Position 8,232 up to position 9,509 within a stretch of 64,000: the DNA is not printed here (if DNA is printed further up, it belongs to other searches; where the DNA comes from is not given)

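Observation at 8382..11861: APH-fold kinase next to a P-loop-kinase/GNAT-acetyltransferase fusion, divergent from an MFS transporter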

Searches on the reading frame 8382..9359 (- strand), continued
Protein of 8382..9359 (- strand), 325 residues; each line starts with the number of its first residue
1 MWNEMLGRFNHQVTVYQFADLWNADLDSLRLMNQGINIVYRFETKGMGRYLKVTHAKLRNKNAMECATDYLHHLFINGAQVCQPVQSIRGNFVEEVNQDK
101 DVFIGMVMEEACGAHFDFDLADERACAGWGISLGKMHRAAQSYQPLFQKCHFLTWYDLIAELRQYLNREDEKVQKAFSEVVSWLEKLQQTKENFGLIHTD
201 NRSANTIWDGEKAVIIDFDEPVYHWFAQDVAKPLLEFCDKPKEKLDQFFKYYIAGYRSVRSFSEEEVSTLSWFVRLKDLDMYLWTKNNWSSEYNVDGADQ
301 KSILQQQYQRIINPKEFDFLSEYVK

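Call 85: get_annotated_region(hit=H12, flank=7000)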
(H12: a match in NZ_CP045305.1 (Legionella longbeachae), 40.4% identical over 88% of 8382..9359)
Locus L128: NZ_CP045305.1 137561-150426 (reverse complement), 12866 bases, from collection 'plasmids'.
description: Legionella longbeachae strain B1445CHC plasmid pB1445CHC_150k, complete sequence
organism: Legionella longbeachae (NCBI taxid 450)
taxonomy: Bacteria; Pseudomonadota; Gammaproteobacteria; Legionellales; Legionellaceae; Legionella; Legionella longbeachae
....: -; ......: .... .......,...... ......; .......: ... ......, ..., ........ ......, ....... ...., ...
typing (MOB-suite, as given by PLSDB): conjugative; relaxase MOBF; mating-pair formation MPF_F
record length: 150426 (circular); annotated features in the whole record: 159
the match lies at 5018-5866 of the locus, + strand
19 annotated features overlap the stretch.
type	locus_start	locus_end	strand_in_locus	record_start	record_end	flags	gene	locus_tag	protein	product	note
CDS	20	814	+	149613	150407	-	-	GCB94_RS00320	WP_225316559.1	ParB/RepB/Spo0J family partition protein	GO:0007059 - chromosome segregation [Evidence IEA]; GO:0000910 - cytokinesis [Evidence IEA]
CDS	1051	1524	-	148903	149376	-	-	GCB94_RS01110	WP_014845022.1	hypothetical protein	-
CDS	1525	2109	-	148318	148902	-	-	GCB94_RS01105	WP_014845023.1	site-specific integrase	GO:0015074 - DNA integration [Evidence IEA]; GO:0006310 - DNA recombination [Evidence IEA]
CDS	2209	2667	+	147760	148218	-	-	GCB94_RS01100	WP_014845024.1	regulatory protein RecX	GO:0006282 - regulation of DNA repair [Evidence IEA]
CDS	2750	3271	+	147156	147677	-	-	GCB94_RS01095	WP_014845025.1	DNA topology modulation protein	-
CDS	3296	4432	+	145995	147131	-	-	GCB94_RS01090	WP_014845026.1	GNAT family N-acetyltransferase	-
CDS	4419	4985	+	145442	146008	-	-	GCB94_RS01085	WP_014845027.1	GNAT family N-acetyltransferase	-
CDS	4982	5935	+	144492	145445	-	-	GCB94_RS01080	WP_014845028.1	phosphotransferase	-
CDS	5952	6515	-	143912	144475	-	-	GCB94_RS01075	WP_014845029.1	XRE family transcriptional regulator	GO:0006355 - regulation of DNA-templated transcription [Evidence IEA]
CDS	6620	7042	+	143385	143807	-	-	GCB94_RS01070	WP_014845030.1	DUF2000 domain-containing protein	-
CDS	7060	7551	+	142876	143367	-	-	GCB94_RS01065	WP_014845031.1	YbaK/EbsC family protein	-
CDS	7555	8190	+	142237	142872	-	-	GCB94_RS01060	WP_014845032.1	alanyl-tRNA editing protein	-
CDS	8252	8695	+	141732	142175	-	-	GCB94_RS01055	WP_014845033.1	hypothetical protein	-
CDS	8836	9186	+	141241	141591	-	-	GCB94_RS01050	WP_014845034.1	DUF4440 domain-containing protein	-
CDS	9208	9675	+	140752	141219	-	-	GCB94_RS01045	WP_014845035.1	GNAT family N-acetyltransferase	-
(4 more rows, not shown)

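Call 86: search_protein_families(library=pfam, proteins=[L127:3098-3640:+, L128:2750-3271:+, L127:3644-4780:+, L127:4767-5333:+, L127:8553-9800:+, L127:11480-12655:+, L127:568-1539:+], max_evalue=0.001)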
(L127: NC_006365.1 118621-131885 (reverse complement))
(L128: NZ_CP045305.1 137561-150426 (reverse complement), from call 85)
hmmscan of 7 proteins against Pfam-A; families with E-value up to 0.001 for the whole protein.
L127:3098-3640:+ (180 aa): 1 family
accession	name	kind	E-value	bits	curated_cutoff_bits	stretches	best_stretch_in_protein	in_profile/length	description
PF13238.12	AAA_18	-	0.00022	22.1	29.4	1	7-45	1-38/128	AAA domain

L128:2750-3271:+ (173 aa): 1 family
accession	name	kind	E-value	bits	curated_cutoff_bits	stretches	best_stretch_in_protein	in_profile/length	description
PF13238.12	AAA_18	-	8e-05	23.5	29.4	1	7-47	1-40/128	AAA domain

L127:3644-4780:+ (378 aa): 5 families
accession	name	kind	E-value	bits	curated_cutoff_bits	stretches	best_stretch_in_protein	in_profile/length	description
PF13523.12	Acetyltransf_8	-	6.8e-16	58.6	27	1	207-353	3-139/145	Acetyltransferase (GNAT) domain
PF00583.31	Acetyltransf_1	-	1.2e-07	32.5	20.7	1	248-351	27-116/116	Acetyltransferase (GNAT) family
PF13508.13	Acetyltransf_7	-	2e-05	25.3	27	1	254-351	6-82/84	Acetyltransferase (GNAT) domain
PF13673.13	Acetyltransf_10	-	0.00079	19.8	23.6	0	297-368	53-124/128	Acetyltransferase (GNAT) domain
PF13302.13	Acetyltransf_3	-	0.00089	20.4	25.4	0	200-351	2-137/138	Acetyltransferase (GNAT) domain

L127:4767-5333:+ (188 aa): 2 families
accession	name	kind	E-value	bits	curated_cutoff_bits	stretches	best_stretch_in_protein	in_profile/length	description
PF13302.13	Acetyltransf_3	-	5.5e-35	121.5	25.4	1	8-149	1-138/138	Acetyltransferase (GNAT) domain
PF00583.31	Acetyltransf_1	-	1.7e-08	35.2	20.7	1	58-147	30-115/116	Acetyltransferase (GNAT) family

L127:8553-9800:+ (415 aa): 3 families
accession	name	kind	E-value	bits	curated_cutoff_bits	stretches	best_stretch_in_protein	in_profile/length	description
PF02958.26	EcKL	-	4.3e-10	39.9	22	1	96-304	68-289/294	Ecdysteroid kinase-like family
PF01636.29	APH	-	1.3e-07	32.1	23.2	1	99-271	52-209/239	Phosphotransferase enzyme family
PF01633.27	Choline_kinase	-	3.6e-05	23.7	29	1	213-260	145-192/300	Choline/ethanolamine kinase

L127:11480-12655:+ (391 aa): 6 families
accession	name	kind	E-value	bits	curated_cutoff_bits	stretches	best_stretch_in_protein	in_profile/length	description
PF00583.31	Acetyltransf_1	-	9.2e-14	52.2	20.7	1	291-368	34-116/116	Acetyltransferase (GNAT) family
PF13508.13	Acetyltransf_7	-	3.3e-13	50.2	27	1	304-369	16-83/84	Acetyltransferase (GNAT) domain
PF13673.13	Acetyltransf_10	-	9.6e-11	42.2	23.6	1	302-373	42-112/128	Acetyltransferase (GNAT) domain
PF08445.16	FR47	-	3.1e-06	27.5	22.1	1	316-373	24-82/86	FR47-like protein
PF18765.7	Polbeta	-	0.0005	20.6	26.9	0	9-56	3-49/93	Polymerase beta, Nucleotidyltransferase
PF13880.12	Acetyltransf_13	-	0.00068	19.8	22.8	0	311-337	2-28/69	ESCO1/2 acetyl-transferase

L127:568-1539:+ (323 aa): 2 families
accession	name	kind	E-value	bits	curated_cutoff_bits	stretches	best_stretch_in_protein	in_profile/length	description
PF13749.12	HATPase_c_4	-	1.6e-21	76.5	26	1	139-217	3-82/89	Putative ATP-dependent DNA helicase recG C-terminal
PF21247.3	Fic-like_C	-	8.5e-19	67.7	27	1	247-308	4-64/64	Filamentation induced by cAMP protein Fic-like, C-terminal domain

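Call 91: search_solved_structures(query=L127:3644-4780:+, max_evalue=1, show_alignments=2)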
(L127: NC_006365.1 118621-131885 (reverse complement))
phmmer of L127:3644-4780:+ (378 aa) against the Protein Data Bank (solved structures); distinct sequences matched with E-value up to 1: 18.
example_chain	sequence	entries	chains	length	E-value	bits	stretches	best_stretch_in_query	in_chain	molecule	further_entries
2pr8_A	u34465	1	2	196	2.9e-14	56.2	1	193-352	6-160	Aminoglycoside 6-N-acetyltransferase type Ib11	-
1v0c_A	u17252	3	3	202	7.7e-14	54.9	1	194-352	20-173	AAC(6')-IB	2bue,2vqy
2prb_A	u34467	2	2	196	1.1e-13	54.4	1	193-352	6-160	Aminoglycoside 6-N-acetyltransferase type Ib11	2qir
6bff_A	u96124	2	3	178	4.2e-12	49.2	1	198-352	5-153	Aminoglycoside acetyltransferase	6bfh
4qc6_A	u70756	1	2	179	5e-12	48.9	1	205-352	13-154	Bifunctional AAC/APH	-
3f5b_A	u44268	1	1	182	3.1e-08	36.4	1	289-351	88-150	Aminoglycoside N(6')acetyltransferase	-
7ovu_A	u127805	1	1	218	0.036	16.5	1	286-357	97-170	Acyl-CoA N-acyltransferases (NAT) superfamily protein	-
3fb3_A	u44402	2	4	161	0.057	15.8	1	296-352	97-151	N-acetyltransferase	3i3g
2kcw_A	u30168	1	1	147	0.17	14.2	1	298-358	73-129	Uncharacterized acetyltransferase yjaB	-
4pv6_C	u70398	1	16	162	0.19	14.1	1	296-365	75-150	N-terminal acetyltransferase complex subunit [ARD1]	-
12jc_A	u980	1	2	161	0.27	13.6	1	270-354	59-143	Thialysine Acetyltransferase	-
2ge3_A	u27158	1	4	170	0.34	13.2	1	288-360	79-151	probable acetyltransferase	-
9nnr_A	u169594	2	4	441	0.36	13.2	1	207-353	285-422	Lysine N-acyltransferase MbtK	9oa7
9nnq_A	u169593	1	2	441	0.37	13.2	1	207-353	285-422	Lysine N-acyltransferase MbtK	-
3ld2_A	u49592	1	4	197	0.38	13.1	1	285-351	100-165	Putative acetyltransferase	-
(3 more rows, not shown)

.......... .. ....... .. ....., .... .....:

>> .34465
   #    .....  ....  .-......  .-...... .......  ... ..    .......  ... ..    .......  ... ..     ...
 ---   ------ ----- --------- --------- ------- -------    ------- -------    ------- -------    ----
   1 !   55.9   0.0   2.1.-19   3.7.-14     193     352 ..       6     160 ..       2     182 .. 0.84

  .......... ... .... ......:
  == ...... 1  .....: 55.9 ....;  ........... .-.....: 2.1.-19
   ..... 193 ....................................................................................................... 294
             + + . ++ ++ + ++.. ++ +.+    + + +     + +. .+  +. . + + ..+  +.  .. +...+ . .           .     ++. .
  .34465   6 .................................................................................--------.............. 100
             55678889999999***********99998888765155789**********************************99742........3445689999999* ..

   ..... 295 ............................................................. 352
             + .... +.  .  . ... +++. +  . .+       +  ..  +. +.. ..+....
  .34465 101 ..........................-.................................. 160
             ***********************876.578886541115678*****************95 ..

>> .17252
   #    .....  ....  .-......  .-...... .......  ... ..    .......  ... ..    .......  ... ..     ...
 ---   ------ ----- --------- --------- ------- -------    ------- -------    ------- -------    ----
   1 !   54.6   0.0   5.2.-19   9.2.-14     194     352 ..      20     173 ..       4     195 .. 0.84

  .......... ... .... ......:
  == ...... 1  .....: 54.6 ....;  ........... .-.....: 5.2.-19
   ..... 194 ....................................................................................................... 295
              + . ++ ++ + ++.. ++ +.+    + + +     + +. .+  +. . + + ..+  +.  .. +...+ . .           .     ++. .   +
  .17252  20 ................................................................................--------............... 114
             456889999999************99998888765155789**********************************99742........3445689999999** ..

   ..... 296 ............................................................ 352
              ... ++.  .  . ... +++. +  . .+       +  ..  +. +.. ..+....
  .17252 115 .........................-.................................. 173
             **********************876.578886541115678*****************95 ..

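Call 93: search_protein_families(library=ncbifam, proteins=[L127:3644-4780:+, L127:3098-3640:+, L127:4767-5333:+, L127:5330-6283:+, L127:6288-6863:-, L127:8553-9800:+], max_evalue=0.001)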
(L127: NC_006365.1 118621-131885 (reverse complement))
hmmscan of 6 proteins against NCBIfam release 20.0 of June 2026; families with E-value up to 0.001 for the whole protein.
L127:3644-4780:+ (378 aa): 12 families
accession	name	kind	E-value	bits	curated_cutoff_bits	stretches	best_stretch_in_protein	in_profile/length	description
TIGR04431.1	N6_acetyl_AAC6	equivalog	6.8e-17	61.7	260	1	198-354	6-157/184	AacA4 family aminoglycoside N(6')-acetyltransferase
NF012165.0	AAC_6p_set_A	equivalog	7.7e-17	61.6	280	1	203-355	4-151/177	aminoglycoside 6'-N-acetyltransferase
NF000431.1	AAC_6p_Ian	exception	1e-13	51.3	400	1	200-351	8-151/190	aminoglycoside N-acetyltransferase AAC(6')-Ian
NF033693.0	AAC_6p_Ie_fam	exception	1.1e-13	51.6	340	1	196-351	4-153/179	AAC(6')-Ie family aminoglycoside N-acetyltransferase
NF000135.2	AAC_6p_IIc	exception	2.6e-13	50.2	415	1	200-353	8-156/193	aminoglycoside N-acetyltransferase AAC(6')-IIc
NF033074.0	AAC_6p_Ib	exception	3.4e-13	49.6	400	1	200-352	8-155/184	AAC(6')-Ib family aminoglycoside 6'-N-acetyltransferase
NF000507.1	AAC_6p_Ie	exception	1.6e-12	47.8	450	1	205-351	13-153/201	aminoglycoside N-acetyltransferase AAC(6')-Ie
NF000048.1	AAC_6p_A40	exception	1.9e-12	47.1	400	1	206-353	14-156/184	aminoglycoside 6'-N-acetyltransferase AacA40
NF000118.3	AAC_6p_A31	exception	2.1e-12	47.3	385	1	207-354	3-145/172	aminoglycoside N-acetyltransferase AAC(6')-31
NF000016.1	AAC_6p_Im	exception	1.8e-11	44.5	350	1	198-351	5-152/178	aminoglycoside N-acetyltransferase AAC(6')-Im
NF033151.0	AAC_6p_A10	exception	3.4e-11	43.4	400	1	207-351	15-152/178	AAC(6')-I family aminoglycoside 6'-N-acetyltransferase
NF000225.3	AAC_6p_Strep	exception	6.3e-06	26.2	250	1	289-354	60-127/156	aminoglycoside 6'-N-acetyltransferase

L127:3098-3640:+ (180 aa): 3 families
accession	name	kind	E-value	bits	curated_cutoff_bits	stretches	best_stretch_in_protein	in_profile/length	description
NF005994.0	PRK08118.1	equivalog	2.9e-39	134.9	215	1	5-170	2-169/172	DNA topology modulation protein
NF005576.0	PRK07261.1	equivalog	4.2e-26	91.7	224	1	6-169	2-168/171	DNA topology modulation protein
NF004861.0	PRK06217.1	equivalog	5.7e-07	29.1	203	1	5-103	2-105/183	hypothetical protein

L127:4767-5333:+ (188 aa): 2 families
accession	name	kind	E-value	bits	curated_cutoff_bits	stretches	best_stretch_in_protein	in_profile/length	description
NF000485.1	TlmB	exception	7.9e-07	28.6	625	1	50-162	49-155/292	bleomycin family antibiotic N-acetyltransferase TlmB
NF000483.1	BlmB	exception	0.00059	19.3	625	1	92-152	93-153/301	bleomycin family antibiotic N-acetyltransferase BlmB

L127:5330-6283:+ (317 aa): 5 families
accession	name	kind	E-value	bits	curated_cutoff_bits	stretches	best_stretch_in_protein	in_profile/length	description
NF003558.0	PRK05231.1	equivalog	9.3e-15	54.4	271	1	54-290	52-288/322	homoserine kinase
TIGR00938.1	thrB_alt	equivalog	2.1e-09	37.2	255.9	1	36-278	34-275/307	homoserine kinase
NF008738.0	PRK11768.1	equivalog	1.1e-08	34.8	194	1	36-287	39-287/327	serine/threonine protein kinase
TIGR02906.1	spore_CotS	subfamily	4.6e-08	32.4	172.7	1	187-268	183-264/314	CotS family spore coat protein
NF053880.1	SprCtKinCotIBac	equivalog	2.5e-05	23.4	550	0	189-268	202-281/328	spore coat kinase CotI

L127:6288-6863:- (191 aa): 8 families
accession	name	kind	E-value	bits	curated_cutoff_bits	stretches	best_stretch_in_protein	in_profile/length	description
NF007408.0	PRK09943.1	equivalog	9e-12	44.9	211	1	6-179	6-177/185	HTH-type transcriptional regulator PuuR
NF041951.1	phage_RstR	subfamily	2.6e-08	34.1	80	1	8-76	3-73/108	RstR family transcriptional repressor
NF006015.0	PRK08154.1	subfamily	9.5e-06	25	204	1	4-75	27-98/314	anaerobic benzoate catabolism transcriptional regulator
TIGR03070.1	couple_hipB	subfamily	0.00013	21.8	71.65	1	7-57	2-52/58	type II toxin-antitoxin system Y4mF family antitoxin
NF046032.1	TransRegSlrRBacil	equivalog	0.00014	21.9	250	1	8-62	2-57/149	HTH-type transcriptional regulator SlrR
NF007271.0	PRK09726.1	equivalog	0.00016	21.6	79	1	6-61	11-66/88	type II toxin-antitoxin system antitoxin HipB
NF003162.0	PRK04140.1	equivalog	0.00059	18.9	263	1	10-67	129-186/317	transcriptional regulator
TIGR00270.2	TIGR00270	equivalog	0.00083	19.2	110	0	5-56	73-124/159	multiprotein bridging factor aMBF1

L127:8553-9800:+ (415 aa): 0 families
